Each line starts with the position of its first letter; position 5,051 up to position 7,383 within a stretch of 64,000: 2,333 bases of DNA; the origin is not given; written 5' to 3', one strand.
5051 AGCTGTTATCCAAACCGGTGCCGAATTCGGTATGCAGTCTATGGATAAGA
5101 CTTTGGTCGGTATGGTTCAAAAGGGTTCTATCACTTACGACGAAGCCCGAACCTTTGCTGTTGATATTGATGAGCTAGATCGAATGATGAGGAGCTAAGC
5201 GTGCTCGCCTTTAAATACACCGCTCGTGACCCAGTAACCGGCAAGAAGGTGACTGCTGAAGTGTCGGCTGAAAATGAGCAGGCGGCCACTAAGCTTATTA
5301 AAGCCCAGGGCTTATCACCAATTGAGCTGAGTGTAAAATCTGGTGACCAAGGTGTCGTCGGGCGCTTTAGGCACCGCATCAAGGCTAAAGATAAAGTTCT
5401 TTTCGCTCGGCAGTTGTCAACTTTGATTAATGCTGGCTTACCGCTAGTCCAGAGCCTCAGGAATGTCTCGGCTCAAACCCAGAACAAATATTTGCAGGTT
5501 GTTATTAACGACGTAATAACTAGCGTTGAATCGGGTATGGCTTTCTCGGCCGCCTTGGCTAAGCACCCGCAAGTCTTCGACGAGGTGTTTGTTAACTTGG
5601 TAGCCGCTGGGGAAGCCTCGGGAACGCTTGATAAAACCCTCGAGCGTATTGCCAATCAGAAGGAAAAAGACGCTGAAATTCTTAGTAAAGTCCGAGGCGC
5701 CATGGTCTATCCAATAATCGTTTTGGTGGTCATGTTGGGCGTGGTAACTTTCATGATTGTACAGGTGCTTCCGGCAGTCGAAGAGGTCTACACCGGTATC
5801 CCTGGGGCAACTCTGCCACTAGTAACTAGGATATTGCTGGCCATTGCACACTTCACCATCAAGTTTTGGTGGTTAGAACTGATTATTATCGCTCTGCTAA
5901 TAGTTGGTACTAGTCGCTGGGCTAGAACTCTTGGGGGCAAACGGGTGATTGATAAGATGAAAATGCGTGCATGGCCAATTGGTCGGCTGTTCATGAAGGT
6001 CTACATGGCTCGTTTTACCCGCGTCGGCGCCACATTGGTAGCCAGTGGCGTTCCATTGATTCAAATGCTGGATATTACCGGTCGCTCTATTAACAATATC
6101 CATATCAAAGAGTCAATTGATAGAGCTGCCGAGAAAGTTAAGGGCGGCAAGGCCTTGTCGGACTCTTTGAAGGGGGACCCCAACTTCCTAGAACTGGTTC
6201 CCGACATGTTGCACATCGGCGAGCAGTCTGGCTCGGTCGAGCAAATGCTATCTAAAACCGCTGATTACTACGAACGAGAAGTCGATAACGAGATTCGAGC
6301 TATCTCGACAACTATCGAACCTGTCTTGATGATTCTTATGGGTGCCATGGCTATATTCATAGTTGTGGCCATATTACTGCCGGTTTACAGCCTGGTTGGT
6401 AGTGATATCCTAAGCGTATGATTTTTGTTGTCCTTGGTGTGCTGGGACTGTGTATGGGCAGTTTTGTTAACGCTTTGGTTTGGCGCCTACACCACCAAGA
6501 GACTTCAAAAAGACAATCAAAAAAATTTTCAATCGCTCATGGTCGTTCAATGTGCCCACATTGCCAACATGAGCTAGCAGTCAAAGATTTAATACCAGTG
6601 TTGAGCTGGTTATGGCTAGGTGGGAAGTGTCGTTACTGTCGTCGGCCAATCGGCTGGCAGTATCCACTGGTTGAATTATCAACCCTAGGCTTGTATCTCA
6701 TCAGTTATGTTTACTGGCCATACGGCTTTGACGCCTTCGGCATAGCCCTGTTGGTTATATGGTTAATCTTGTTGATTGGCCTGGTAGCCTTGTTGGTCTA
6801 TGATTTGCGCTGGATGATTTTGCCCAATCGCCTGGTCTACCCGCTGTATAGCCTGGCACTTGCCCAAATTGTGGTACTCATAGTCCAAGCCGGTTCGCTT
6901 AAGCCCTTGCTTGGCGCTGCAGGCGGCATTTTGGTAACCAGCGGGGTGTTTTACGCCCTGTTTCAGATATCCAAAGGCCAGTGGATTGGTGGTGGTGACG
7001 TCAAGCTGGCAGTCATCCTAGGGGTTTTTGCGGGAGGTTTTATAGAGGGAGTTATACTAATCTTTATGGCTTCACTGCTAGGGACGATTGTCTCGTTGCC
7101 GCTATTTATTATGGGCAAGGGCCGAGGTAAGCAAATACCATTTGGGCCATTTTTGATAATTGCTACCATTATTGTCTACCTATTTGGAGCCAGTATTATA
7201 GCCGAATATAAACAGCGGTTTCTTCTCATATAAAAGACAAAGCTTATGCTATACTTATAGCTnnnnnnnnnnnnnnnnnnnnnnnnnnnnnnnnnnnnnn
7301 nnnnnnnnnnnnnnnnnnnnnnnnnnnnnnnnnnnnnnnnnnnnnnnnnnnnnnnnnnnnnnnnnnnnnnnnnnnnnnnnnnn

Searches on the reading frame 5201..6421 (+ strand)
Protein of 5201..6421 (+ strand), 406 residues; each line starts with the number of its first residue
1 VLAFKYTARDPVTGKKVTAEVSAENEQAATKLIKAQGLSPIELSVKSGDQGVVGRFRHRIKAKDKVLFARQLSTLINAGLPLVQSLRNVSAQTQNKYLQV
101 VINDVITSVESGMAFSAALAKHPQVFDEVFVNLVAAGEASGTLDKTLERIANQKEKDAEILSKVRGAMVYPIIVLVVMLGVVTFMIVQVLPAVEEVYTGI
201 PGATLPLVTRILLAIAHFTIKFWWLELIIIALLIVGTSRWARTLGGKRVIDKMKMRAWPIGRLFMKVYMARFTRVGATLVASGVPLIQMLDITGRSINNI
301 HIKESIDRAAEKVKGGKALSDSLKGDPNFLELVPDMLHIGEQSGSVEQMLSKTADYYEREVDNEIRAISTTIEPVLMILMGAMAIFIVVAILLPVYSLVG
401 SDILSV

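Call 45: find_encoding_contigs(protein=window:5201-6421:+, flank=10000, max_places=10)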
Protein window:5201-6421:+ (406 aa): 11 contigs read that carry it; 10 places shown.
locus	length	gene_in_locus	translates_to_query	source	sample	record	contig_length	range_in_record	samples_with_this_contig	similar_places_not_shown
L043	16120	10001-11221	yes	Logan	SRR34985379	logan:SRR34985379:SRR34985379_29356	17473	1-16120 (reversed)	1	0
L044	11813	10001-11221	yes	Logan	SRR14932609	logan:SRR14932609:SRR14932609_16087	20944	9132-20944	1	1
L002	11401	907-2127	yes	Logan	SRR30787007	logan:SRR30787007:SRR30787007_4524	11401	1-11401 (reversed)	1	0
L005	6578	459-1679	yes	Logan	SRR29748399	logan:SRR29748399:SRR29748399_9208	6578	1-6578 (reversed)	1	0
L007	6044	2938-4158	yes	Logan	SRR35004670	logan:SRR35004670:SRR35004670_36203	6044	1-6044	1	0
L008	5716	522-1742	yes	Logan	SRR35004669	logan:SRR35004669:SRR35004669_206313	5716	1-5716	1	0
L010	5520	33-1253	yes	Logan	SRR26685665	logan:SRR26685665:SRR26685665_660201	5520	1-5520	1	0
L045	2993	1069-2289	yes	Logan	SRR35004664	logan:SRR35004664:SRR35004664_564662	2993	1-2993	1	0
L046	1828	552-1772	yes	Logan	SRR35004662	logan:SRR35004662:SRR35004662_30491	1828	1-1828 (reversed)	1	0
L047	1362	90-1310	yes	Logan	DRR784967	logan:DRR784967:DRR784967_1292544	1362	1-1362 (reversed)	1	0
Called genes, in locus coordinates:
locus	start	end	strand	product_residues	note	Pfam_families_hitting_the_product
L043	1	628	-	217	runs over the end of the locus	PF00027:cNMP_binding, PF13545:HTH_Crp_2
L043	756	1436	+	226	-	PF14470:bPH_3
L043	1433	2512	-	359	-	PF01926:MMR_HSR1, PF02421:FeoB_N, PF06071:YchF-GTPase_C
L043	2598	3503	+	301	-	-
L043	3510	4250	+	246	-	PF03372:Exo_endo_phos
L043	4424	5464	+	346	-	PF11104:PilM_2, PF14450:FtsA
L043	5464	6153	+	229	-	-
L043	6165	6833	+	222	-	-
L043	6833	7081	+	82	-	-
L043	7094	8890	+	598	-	PF05157:MshEN, PF00437:T2SSE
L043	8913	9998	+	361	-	PF00437:T2SSE, PF13191:AAA_16 (weak), PF13401:AAA_22 (faint)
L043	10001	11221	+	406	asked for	PF28597:T2SSF_N, PF00482:T2SSF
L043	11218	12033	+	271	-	PF06750:A24_N_bact, PF01478:Peptidase_A24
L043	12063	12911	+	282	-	-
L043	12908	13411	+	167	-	-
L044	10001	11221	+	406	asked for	PF28597:T2SSF_N, PF00482:T2SSF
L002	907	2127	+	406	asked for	PF28597:T2SSF_N, PF00482:T2SSF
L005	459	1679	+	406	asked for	PF28597:T2SSF_N, PF00482:T2SSF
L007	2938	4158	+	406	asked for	PF28597:T2SSF_N, PF00482:T2SSF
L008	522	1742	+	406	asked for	PF28597:T2SSF_N, PF00482:T2SSF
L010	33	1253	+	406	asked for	PF28597:T2SSF_N, PF00482:T2SSF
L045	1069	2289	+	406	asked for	PF28597:T2SSF_N, PF00482:T2SSF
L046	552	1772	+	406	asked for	PF28597:T2SSF_N, PF00482:T2SSF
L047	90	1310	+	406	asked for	PF28597:T2SSF_N, PF00482:T2SSF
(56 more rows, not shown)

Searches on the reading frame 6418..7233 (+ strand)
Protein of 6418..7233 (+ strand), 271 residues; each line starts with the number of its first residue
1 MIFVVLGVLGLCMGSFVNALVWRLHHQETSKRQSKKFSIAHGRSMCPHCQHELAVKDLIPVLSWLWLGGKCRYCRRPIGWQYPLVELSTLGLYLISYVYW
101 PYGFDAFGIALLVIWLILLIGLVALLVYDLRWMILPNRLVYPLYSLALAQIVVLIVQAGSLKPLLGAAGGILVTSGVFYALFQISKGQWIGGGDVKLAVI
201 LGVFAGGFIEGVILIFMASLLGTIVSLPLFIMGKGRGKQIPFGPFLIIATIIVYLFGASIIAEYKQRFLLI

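Call 7: find_encoding_contigs(protein=window:6418-7233:+, flank=10000, max_places=10)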
Protein window:6418-7233:+ (271 aa): 23 contigs read that carry it; 10 places shown.
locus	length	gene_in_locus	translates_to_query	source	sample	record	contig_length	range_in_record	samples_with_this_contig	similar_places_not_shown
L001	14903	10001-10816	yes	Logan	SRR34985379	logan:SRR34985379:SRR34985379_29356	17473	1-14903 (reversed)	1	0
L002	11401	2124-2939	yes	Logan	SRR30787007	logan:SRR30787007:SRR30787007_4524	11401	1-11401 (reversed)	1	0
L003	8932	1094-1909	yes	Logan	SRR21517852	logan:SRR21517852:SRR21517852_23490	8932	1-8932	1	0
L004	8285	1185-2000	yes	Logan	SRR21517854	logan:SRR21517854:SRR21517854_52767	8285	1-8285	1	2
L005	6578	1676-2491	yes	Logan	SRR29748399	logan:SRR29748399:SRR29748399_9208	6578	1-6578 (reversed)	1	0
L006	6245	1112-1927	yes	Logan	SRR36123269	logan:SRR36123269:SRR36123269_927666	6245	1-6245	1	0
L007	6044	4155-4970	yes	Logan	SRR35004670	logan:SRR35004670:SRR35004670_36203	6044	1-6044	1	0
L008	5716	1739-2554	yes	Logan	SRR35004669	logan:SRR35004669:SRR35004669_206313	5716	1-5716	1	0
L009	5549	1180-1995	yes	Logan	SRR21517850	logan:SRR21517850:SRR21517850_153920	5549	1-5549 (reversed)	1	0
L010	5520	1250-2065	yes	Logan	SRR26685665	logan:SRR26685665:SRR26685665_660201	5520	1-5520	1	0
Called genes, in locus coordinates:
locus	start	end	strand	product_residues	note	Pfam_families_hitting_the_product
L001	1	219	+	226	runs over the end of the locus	PF14470:bPH_3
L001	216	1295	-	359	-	PF01926:MMR_HSR1, PF02421:FeoB_N, PF06071:YchF-GTPase_C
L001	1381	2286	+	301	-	-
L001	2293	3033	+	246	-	PF03372:Exo_endo_phos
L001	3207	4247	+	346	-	PF11104:PilM_2, PF14450:FtsA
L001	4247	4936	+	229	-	-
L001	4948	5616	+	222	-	-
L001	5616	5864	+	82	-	-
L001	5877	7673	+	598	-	PF05157:MshEN, PF00437:T2SSE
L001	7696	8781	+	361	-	PF00437:T2SSE, PF13191:AAA_16 (weak), PF13401:AAA_22 (faint)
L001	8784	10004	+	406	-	PF28597:T2SSF_N, PF00482:T2SSF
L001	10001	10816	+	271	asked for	PF06750:A24_N_bact, PF01478:Peptidase_A24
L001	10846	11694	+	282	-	-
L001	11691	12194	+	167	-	-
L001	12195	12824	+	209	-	PF07963:N_methyl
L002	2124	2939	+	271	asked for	PF06750:A24_N_bact, PF01478:Peptidase_A24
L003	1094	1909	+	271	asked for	PF06750:A24_N_bact, PF01478:Peptidase_A24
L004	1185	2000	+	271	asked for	PF06750:A24_N_bact, PF01478:Peptidase_A24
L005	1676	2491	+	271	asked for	PF06750:A24_N_bact, PF01478:Peptidase_A24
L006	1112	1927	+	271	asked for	PF06750:A24_N_bact, PF01478:Peptidase_A24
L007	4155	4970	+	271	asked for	PF06750:A24_N_bact, PF01478:Peptidase_A24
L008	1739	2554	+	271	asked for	PF06750:A24_N_bact, PF01478:Peptidase_A24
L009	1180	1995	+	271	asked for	PF06750:A24_N_bact, PF01478:Peptidase_A24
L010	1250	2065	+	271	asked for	PF06750:A24_N_bact, PF01478:Peptidase_A24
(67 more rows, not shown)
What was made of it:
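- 6418..7233 (+): Intact pilD (prepilin peptidase, 271 aa), 'alpha' allele. Pfam PF06750 and PF01478 on the identical protein in call 7.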

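Call 17: find_related_loci(query=window:6418-7233:+, collection=genome_contigs, flank=10000)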
Query window:6418-7233:+ (271 aa) in genome_contigs; peptide patterns used: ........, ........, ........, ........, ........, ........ (x = any residue, [..] = any of these).
157 stretches matched a pattern; 4 encode a relative of the query (tblastn E <= 1e-3); 4 distinct loci.
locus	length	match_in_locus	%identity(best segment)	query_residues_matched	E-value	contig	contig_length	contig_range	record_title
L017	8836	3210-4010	62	9-269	1e-101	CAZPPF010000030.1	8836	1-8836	MAG TPA_asm: uncultured Candidatus Saccharibacteria bacterium isolate SRP200132_co1_506 genome assembly, contig: NODE_14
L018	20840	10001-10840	53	1-266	5e-81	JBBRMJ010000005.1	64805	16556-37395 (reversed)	MAG: Candidatus Saccharimonadales bacterium isolate La1_metabat2.033 LA1C_B2.033_k141_3049624L_64805_cov_14.0205, whole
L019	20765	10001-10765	32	8-257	3e-28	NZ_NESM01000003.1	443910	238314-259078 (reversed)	Limnohabitans sp. 15K LimC-15K-C3, whole genome shotgun sequence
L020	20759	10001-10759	32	10-257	8e-28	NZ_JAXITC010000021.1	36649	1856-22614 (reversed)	MAG: Limnohabitans sp. isolate MAG13 S101_S1-b_29-k141_20300_l_36649_cov_390.0000, whole genome shotgun sequence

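Call 19: find_related_loci(query=window:6418-7233:+, collection=metagenome_contigs, flank=10000)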
Query window:6418-7233:+ (271 aa) in metagenome_contigs; peptide patterns used: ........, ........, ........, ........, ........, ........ (x = any residue, [..] = any of these).
222 stretches matched a pattern; 7 encode a relative of the query (tblastn E <= 1e-3); 7 distinct loci.
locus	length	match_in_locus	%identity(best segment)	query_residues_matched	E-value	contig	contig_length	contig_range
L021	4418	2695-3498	62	9-270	2e-102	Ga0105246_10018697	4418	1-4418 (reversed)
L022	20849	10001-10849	49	1-270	2e-80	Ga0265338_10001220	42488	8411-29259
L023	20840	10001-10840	50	1-269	7e-78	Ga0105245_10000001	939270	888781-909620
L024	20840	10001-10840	50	1-269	7e-78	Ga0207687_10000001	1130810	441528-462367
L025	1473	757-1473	32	9-246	2e-23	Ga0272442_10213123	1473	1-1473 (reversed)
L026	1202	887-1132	38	4-93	1e-12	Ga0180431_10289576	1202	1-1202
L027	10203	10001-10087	45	46-74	2e-5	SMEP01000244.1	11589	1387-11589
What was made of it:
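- Tried and rejected: GTDB representatives and JGI contigs hold only relatives with at most 62% PilD identity (calls 17, 19).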
